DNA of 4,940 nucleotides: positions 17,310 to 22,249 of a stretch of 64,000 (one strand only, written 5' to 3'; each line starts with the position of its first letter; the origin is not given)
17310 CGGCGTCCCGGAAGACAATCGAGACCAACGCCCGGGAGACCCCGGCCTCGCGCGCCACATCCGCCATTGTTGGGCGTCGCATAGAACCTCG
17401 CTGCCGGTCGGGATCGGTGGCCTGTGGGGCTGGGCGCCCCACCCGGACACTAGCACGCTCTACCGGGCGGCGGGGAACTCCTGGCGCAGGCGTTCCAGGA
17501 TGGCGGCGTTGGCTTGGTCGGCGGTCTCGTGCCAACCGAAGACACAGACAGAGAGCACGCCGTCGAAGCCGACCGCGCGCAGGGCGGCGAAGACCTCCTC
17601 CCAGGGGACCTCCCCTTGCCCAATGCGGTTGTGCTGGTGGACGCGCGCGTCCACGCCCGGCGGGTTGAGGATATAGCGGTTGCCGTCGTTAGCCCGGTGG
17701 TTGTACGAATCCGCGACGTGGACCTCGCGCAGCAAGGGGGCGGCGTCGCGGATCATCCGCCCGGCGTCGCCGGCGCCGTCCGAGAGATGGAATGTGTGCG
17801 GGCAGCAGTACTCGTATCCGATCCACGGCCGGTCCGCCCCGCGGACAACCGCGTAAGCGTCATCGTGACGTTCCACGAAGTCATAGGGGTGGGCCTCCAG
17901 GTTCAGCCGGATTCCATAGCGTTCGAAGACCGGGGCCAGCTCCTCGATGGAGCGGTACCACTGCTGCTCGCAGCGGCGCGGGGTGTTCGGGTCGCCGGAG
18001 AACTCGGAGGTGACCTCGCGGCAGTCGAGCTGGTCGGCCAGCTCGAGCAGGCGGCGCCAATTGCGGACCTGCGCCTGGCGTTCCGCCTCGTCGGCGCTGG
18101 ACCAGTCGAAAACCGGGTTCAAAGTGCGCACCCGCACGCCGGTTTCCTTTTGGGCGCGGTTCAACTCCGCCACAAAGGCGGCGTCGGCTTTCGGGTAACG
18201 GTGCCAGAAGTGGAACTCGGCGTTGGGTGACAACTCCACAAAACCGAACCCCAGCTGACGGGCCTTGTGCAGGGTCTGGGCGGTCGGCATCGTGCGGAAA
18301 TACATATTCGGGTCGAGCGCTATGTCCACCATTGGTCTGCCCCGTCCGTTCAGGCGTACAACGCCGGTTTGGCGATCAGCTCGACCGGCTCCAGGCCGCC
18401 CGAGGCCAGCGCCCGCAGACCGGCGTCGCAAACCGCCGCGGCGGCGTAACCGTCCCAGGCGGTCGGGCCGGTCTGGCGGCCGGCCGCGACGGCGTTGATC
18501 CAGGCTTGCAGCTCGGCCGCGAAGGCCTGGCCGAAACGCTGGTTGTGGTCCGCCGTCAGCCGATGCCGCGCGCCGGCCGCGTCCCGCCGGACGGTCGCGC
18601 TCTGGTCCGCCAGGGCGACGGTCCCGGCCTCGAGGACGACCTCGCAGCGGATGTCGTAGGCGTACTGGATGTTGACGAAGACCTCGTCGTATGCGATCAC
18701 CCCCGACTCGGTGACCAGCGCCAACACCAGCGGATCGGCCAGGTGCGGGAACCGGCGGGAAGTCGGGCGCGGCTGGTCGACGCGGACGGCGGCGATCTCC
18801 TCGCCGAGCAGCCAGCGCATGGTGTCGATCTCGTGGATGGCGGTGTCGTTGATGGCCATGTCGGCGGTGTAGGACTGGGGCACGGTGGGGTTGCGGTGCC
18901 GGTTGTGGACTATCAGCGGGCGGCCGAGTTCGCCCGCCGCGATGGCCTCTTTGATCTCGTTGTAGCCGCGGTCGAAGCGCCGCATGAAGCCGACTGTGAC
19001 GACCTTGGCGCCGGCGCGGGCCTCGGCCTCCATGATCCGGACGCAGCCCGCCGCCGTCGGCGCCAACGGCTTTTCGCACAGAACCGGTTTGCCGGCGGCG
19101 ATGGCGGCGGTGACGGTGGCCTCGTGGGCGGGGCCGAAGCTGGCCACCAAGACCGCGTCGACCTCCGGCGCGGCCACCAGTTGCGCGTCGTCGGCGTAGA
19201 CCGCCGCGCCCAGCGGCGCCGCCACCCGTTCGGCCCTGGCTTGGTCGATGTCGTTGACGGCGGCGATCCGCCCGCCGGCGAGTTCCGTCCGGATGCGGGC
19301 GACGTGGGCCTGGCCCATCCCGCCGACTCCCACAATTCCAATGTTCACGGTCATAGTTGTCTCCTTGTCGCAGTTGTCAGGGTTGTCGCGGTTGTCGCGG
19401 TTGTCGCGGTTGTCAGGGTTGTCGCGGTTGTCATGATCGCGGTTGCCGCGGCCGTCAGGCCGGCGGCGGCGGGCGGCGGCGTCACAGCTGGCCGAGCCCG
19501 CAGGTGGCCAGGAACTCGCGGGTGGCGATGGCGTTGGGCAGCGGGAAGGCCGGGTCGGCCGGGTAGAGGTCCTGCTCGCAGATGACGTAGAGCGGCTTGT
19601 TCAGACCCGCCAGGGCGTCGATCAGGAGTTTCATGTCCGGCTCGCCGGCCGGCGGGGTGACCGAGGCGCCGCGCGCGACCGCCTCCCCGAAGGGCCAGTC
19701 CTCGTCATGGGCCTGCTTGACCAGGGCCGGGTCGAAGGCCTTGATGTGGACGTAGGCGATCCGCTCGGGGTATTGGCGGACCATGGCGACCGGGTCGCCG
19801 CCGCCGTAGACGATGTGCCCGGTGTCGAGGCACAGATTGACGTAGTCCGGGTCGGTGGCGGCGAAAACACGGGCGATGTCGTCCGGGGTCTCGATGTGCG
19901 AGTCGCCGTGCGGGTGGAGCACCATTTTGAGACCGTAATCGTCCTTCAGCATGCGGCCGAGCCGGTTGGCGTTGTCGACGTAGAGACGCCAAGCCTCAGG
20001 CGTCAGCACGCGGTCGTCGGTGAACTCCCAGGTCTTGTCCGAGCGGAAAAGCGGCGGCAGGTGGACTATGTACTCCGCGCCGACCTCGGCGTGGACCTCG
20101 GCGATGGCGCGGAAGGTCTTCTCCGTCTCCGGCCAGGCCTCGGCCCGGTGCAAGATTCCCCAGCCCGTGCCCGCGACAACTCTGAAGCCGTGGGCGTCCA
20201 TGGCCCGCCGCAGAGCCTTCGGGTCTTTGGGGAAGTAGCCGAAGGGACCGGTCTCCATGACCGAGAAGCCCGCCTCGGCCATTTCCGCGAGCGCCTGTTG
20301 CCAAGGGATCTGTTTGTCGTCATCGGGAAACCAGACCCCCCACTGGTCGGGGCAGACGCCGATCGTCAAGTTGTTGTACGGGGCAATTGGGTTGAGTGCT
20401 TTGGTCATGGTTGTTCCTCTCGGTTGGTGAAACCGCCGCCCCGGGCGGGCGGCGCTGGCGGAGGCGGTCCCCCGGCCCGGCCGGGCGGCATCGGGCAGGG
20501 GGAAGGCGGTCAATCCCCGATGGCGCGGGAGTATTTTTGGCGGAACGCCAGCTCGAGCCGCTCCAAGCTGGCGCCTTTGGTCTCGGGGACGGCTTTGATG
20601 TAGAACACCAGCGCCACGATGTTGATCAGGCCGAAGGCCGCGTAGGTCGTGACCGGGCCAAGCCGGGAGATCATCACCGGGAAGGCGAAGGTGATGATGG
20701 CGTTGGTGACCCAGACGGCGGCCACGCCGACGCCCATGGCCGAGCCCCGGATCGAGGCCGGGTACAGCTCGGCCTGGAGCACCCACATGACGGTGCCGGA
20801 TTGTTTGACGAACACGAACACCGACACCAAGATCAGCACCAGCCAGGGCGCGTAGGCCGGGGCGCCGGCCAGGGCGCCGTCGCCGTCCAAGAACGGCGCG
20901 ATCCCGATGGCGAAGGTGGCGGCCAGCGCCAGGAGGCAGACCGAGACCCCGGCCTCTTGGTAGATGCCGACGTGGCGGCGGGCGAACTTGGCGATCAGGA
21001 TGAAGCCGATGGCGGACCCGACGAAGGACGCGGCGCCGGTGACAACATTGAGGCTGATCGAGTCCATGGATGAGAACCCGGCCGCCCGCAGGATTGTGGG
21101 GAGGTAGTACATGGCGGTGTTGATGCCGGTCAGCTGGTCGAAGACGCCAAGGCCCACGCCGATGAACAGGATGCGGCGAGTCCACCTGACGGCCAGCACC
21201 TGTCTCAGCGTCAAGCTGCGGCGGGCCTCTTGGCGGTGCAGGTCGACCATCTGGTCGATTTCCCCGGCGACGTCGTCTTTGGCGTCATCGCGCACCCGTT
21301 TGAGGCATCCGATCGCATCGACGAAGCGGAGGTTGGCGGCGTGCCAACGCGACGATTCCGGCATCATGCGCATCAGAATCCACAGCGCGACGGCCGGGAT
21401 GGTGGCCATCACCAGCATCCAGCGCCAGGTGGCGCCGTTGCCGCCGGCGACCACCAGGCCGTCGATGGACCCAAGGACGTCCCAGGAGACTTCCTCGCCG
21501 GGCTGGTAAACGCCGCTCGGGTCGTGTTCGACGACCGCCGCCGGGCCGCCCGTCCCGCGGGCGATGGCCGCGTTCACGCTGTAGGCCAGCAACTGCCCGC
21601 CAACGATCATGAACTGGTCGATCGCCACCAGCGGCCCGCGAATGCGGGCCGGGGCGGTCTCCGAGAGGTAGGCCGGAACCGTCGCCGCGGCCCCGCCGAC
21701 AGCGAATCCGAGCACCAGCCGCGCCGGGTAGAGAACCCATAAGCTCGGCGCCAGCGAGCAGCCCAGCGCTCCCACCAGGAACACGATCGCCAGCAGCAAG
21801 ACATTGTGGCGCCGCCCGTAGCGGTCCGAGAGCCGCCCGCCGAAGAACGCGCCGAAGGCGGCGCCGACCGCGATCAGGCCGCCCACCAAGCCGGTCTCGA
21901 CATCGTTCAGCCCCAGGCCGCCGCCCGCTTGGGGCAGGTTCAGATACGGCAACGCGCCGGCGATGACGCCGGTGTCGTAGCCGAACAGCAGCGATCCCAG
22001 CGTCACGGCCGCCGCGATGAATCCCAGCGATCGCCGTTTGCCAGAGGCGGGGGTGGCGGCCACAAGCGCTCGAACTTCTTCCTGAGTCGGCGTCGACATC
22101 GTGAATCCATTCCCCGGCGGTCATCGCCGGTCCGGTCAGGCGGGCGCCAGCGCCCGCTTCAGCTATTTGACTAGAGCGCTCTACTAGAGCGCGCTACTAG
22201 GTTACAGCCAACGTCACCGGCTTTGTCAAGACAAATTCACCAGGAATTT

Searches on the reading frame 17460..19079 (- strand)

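Call 83: search_protein_families(library=pfam, proteins=[window:17460-19079:-], max_evalue=0.00001)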
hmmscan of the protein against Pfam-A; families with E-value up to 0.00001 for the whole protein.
window:17460-19079:- (539 aa): 1 family
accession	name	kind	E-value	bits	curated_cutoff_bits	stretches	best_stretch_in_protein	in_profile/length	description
PF01261.30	AP_endonuc_2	-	3e-43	148.8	31.1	1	271-523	2-242/249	Xylose isomerase-like TIM barrel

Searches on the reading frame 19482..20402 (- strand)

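Call 83: search_protein_families(library=pfam, proteins=[window:19482-20402:-], max_evalue=0.00001)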
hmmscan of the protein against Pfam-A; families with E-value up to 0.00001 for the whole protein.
window:19482-20402:- (306 aa): 1 family
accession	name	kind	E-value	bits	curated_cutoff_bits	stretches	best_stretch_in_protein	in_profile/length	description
PF01261.30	AP_endonuc_2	-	9.6e-24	84.9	31.1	1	39-276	2-228/249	Xylose isomerase-like TIM barrel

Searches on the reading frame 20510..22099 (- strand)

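Call 83: search_protein_families(library=pfam, proteins=[window:20510-22099:-], max_evalue=0.00001)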
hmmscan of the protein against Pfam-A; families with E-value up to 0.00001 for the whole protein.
window:20510-22099:- (529 aa): 3 families
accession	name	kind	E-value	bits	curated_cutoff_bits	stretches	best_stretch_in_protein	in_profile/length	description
PF00083.30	Sugar_tr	-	4.7e-87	293.2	22.3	1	30-518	3-451/452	Sugar (and other) transporter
PF07690.21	MFS_1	-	3.2e-26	92.5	33.4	1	33-430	2-322/347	Major Facilitator Superfamily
PF06609.19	TRI12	-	5e-07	29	23.2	1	68-148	79-158/599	Fungal trichothecene efflux pump (TRI12)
